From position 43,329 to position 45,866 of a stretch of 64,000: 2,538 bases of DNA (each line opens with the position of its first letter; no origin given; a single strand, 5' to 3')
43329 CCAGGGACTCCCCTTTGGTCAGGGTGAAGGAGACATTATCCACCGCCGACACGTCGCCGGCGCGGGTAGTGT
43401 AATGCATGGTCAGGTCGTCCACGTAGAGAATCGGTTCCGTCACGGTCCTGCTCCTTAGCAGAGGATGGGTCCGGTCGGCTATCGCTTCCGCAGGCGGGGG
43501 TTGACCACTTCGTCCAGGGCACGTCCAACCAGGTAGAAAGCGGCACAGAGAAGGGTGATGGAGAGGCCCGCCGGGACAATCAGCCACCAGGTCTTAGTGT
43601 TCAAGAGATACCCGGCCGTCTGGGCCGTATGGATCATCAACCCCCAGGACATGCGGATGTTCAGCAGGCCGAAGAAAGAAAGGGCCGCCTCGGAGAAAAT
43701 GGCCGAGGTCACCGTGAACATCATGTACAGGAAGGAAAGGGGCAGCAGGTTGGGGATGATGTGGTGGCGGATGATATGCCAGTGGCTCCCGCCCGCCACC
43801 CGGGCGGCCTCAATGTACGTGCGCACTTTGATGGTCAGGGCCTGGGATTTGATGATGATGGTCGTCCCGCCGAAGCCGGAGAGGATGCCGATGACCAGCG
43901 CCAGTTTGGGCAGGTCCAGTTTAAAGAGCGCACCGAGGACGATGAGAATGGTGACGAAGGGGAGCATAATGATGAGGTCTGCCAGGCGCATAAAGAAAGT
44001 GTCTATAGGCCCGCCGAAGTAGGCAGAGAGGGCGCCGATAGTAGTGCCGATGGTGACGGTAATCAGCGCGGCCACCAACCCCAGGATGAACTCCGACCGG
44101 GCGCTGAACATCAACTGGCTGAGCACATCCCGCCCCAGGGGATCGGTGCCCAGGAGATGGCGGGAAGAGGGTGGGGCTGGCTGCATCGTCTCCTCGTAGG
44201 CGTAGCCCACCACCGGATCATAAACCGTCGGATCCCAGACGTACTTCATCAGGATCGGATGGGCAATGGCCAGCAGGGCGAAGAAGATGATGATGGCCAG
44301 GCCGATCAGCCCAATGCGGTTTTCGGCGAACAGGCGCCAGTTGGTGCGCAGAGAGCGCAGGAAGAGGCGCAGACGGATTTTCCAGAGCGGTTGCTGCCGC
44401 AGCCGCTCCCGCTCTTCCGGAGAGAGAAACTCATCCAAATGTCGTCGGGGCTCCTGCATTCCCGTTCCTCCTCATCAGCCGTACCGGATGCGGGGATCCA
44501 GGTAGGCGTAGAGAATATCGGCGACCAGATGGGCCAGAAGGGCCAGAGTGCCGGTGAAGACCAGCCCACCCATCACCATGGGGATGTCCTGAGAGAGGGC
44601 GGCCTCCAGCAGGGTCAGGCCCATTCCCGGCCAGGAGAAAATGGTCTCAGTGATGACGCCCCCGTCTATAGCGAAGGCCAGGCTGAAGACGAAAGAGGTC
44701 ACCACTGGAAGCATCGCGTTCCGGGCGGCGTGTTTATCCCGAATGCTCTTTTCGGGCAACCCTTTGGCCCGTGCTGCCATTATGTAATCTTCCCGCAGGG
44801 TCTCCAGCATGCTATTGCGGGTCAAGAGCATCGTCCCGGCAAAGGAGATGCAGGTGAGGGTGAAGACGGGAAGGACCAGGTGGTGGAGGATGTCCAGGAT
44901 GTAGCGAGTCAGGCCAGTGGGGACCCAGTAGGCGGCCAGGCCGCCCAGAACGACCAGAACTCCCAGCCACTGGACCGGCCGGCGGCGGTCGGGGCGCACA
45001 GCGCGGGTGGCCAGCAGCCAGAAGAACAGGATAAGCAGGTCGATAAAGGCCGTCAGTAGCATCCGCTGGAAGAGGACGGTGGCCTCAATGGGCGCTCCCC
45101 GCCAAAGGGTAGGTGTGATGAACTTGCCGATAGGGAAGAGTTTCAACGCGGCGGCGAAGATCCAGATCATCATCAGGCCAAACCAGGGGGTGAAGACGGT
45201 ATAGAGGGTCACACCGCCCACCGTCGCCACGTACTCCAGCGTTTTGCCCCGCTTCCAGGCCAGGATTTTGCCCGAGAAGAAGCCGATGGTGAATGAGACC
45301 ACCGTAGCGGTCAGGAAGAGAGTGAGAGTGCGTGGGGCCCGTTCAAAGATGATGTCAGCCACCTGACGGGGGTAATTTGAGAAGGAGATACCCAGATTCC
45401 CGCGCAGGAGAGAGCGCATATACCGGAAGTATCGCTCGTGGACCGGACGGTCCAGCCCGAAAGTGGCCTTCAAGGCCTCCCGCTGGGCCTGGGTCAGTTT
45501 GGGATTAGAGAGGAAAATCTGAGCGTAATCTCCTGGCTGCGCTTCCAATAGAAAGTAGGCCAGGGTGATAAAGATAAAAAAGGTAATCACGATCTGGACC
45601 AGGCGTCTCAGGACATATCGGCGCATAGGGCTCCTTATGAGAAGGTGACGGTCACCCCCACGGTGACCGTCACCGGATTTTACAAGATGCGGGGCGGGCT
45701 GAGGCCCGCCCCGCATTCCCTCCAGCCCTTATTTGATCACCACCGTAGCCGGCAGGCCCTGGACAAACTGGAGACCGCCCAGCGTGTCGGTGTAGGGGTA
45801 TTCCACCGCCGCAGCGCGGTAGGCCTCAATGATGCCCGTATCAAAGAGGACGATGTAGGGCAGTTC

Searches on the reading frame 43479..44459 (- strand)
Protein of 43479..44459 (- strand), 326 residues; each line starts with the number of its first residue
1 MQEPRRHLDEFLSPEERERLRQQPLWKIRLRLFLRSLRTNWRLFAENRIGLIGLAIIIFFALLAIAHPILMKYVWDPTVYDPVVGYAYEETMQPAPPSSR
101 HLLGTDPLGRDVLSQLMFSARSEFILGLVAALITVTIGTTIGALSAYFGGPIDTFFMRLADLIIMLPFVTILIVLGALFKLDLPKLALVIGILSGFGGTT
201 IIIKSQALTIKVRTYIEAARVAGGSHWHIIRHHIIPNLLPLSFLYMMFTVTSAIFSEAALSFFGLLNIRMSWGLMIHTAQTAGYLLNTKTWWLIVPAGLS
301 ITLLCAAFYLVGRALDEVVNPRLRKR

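Call 7: search_protein_families(library=pfam, proteins=[window:43479-44459:-], max_evalue=0.01)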
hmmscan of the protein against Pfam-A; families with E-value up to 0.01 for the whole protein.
window:43479-44459:- (326 aa): 2 families
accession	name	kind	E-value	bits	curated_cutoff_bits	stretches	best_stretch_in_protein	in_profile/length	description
PF00528.27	BPD_transp_1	-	4.5e-23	82.4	26.4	1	138-325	1-184/184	Binding-protein-dependent transport system inner membrane component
PF12911.12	OppC_N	-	2e-06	28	23.9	1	40-73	6-39/53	N-terminal TM domain of oligopeptide transport permease C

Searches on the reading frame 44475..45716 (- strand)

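Call 7: search_protein_families(library=pfam, proteins=[window:44475-45716:-], max_evalue=0.01)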
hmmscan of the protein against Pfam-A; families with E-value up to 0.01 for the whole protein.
window:44475-45716:- (413 aa): 2 families
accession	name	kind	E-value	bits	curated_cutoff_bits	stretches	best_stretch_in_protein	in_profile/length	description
PF00528.27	BPD_transp_1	-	1.2e-29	103.8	26.4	1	145-411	5-183/184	Binding-protein-dependent transport system inner membrane component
PF19300.4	BPD_transp_1_N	-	1.4e-10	41.8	23.8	1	31-133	1-113/114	Binding-prot-dependent transport system membrane comp, N-term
